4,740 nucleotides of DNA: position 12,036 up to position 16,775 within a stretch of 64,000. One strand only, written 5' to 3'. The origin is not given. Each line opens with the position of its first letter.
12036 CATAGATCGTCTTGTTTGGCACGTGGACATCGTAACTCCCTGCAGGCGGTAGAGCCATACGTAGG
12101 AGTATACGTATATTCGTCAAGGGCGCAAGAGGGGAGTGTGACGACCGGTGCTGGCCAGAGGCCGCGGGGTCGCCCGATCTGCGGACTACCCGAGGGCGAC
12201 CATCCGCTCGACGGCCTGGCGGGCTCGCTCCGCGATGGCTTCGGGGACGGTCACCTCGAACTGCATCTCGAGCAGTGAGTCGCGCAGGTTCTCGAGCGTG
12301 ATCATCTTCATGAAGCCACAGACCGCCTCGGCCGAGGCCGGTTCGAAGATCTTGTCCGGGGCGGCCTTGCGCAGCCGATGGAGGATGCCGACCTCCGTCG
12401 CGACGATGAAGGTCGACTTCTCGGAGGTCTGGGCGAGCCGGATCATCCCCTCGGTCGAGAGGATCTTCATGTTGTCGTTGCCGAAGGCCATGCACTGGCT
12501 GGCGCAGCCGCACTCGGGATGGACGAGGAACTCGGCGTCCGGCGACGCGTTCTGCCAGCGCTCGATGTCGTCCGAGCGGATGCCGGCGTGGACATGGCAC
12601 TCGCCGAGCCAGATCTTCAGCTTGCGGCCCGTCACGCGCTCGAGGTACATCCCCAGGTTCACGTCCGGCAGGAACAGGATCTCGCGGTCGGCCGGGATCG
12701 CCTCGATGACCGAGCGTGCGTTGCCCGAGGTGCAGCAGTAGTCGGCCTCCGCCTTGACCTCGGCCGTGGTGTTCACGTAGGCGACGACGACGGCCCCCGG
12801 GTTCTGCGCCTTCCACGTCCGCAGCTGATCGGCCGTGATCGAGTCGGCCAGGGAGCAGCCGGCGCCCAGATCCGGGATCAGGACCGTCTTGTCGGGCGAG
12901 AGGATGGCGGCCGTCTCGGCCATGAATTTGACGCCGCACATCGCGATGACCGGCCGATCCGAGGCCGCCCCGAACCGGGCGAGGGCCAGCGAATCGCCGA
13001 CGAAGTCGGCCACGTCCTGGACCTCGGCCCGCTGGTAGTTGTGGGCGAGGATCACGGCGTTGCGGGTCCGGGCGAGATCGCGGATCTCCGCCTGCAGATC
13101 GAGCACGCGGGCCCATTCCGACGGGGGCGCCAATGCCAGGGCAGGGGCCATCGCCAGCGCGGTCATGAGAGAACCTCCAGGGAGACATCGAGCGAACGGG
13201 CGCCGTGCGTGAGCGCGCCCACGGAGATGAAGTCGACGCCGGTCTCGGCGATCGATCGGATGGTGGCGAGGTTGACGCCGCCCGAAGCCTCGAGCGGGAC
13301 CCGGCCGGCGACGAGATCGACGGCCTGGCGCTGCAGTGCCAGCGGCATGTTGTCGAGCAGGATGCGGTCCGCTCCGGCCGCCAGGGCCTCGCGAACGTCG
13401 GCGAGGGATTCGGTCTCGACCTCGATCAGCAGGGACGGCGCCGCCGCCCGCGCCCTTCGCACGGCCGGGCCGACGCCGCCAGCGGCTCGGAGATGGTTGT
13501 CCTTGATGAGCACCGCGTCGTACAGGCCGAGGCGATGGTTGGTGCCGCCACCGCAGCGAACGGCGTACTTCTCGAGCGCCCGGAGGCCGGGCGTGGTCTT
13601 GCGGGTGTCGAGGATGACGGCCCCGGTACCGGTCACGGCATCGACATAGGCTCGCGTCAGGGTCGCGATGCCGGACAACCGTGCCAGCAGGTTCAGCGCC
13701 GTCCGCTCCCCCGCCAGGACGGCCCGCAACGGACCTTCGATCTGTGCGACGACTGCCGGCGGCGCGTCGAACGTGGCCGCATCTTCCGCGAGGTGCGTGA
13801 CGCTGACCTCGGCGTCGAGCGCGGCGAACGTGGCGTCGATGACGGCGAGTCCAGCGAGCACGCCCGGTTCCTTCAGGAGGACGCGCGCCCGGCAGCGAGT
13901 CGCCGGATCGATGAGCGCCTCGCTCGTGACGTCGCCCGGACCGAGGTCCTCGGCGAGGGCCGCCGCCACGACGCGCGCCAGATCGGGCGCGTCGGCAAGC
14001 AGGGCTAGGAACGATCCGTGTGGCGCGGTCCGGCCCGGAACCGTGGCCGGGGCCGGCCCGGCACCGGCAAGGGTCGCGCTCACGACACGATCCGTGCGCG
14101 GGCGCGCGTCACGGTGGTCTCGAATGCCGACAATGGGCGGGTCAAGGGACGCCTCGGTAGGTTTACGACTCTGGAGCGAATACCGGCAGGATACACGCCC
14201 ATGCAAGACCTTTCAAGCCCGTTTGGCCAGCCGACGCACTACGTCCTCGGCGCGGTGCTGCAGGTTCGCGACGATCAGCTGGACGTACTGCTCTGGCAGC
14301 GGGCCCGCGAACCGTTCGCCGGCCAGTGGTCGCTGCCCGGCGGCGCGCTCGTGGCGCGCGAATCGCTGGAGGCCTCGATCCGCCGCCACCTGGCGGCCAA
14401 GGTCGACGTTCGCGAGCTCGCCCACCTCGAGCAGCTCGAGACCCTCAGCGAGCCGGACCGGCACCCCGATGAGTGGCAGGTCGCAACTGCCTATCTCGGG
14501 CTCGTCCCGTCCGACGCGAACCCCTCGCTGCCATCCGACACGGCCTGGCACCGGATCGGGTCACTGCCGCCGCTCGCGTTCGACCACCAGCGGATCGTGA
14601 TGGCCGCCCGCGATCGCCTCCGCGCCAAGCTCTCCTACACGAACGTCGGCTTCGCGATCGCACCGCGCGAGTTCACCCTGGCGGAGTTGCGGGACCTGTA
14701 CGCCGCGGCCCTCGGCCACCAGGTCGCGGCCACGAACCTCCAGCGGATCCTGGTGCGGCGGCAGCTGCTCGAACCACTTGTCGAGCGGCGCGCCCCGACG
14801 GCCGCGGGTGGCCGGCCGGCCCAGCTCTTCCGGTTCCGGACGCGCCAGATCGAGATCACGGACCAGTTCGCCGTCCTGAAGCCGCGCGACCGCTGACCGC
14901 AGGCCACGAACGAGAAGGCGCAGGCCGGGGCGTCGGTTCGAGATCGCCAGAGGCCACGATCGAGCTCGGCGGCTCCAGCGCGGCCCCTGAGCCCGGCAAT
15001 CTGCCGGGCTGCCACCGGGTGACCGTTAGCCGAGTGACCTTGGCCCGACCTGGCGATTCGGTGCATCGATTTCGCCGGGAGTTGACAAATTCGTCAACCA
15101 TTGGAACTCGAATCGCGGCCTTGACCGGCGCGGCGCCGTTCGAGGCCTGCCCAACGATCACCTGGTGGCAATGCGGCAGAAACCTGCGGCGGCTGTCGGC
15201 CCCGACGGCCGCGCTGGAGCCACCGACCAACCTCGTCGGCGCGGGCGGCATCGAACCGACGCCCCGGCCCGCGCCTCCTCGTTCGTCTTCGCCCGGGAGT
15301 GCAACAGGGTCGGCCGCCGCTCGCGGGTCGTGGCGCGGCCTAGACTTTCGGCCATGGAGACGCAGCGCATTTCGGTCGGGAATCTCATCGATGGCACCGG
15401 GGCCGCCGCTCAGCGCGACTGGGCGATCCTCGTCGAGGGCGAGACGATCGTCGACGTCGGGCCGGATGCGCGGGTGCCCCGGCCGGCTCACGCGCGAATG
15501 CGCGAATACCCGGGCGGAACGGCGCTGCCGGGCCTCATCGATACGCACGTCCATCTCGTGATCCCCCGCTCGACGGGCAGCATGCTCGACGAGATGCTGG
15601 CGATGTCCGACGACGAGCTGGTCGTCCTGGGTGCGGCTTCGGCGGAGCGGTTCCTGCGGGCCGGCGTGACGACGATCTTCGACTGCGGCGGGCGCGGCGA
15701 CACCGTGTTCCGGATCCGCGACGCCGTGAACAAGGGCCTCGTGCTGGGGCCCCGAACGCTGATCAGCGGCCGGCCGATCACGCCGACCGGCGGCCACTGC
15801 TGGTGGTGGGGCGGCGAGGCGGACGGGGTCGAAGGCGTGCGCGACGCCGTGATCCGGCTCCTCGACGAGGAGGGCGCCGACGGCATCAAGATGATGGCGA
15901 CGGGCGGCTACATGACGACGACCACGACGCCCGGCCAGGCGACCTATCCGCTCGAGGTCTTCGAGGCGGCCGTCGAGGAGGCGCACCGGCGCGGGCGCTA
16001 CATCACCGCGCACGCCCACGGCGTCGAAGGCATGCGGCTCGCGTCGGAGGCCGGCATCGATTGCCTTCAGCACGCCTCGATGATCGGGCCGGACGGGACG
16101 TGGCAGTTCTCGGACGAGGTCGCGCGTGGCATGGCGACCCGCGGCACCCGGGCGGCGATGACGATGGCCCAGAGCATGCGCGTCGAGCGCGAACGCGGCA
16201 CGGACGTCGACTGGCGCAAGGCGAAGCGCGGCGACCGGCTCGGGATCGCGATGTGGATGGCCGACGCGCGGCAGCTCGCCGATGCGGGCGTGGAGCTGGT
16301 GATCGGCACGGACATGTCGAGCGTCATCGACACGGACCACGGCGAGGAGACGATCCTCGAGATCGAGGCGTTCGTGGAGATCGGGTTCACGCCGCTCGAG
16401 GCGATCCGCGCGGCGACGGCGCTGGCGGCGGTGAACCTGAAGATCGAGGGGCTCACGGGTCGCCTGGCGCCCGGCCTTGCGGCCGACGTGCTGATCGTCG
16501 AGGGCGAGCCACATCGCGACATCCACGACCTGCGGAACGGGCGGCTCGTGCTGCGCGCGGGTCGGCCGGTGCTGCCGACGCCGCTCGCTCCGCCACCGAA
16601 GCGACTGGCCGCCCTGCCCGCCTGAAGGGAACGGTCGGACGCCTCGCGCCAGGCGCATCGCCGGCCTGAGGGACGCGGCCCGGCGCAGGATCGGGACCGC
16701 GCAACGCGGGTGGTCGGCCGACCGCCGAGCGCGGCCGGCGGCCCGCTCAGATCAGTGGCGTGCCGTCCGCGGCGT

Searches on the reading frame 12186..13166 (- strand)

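Call 70: search_protein_families(library=pfam, proteins=[window:12186-13166:-], max_evalue=0.00001)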
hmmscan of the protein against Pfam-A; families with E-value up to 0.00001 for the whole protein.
window:12186-13166:- (326 aa): 1 family
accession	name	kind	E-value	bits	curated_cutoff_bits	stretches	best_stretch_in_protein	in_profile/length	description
PF02445.21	NadA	-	1.5e-111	372.7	27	1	27-323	2-294/295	Quinolinate synthetase A protein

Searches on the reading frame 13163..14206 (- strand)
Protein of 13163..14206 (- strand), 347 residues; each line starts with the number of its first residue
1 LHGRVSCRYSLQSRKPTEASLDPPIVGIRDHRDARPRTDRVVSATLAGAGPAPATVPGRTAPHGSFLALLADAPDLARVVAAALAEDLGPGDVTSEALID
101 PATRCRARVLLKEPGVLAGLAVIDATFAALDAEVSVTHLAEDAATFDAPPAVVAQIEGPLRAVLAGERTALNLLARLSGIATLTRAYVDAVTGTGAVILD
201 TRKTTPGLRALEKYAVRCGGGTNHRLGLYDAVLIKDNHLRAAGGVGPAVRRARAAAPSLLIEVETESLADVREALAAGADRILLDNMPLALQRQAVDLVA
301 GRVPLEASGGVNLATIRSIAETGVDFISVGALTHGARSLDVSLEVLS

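Call 70: search_protein_families(library=pfam, proteins=[window:13163-14206:-], max_evalue=0.00001)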
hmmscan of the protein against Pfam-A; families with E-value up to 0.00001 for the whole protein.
window:13163-14206:- (347 aa): 2 families
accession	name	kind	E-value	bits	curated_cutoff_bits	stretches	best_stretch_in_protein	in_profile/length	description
PF01729.25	QRPTase_C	-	5.8e-60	202.3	23.1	1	180-344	1-169/169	Quinolinate phosphoribosyl transferase, C-terminal domain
PF02749.22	QRPTase_N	-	7e-17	61.9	27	1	92-178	1-82/82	Quinolinate phosphoribosyl transferase, N-terminal domain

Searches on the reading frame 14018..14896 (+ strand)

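Call 70: search_protein_families(library=pfam, proteins=[window:14018-14896:+], max_evalue=0.00001)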
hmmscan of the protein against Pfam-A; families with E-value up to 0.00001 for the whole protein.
window:14018-14896:+ (292 aa): 3 families
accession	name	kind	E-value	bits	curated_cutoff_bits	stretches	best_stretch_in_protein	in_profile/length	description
PF21906.2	NrtR_WHD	-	5.7e-11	42.8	27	1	211-273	1-61/61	NrtR DNA-binding winged helix domain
PF00293.34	NUDIX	-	6.5e-10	39.6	21.1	1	80-191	8-128/134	NUDIX domain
PF19368.5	AraR_C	-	2.3e-07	31.4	23.8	1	207-277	1-70/82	AraR C-terminal winged HTH domain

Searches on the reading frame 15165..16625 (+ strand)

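Call 70: search_protein_families(library=pfam, proteins=[window:15165-16625:+], max_evalue=0.00001)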
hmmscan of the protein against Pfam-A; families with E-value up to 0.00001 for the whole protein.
window:15165-16625:+ (486 aa): 2 families
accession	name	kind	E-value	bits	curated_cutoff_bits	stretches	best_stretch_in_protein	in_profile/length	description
PF01979.26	Amidohydro_1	-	1.8e-35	123.3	25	1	120-456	2-329/345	Amidohydrolase family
PF07969.17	Amidohydro_3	-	1.6e-06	28.3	29.7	0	158-469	163-471/472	Amidohydrolase family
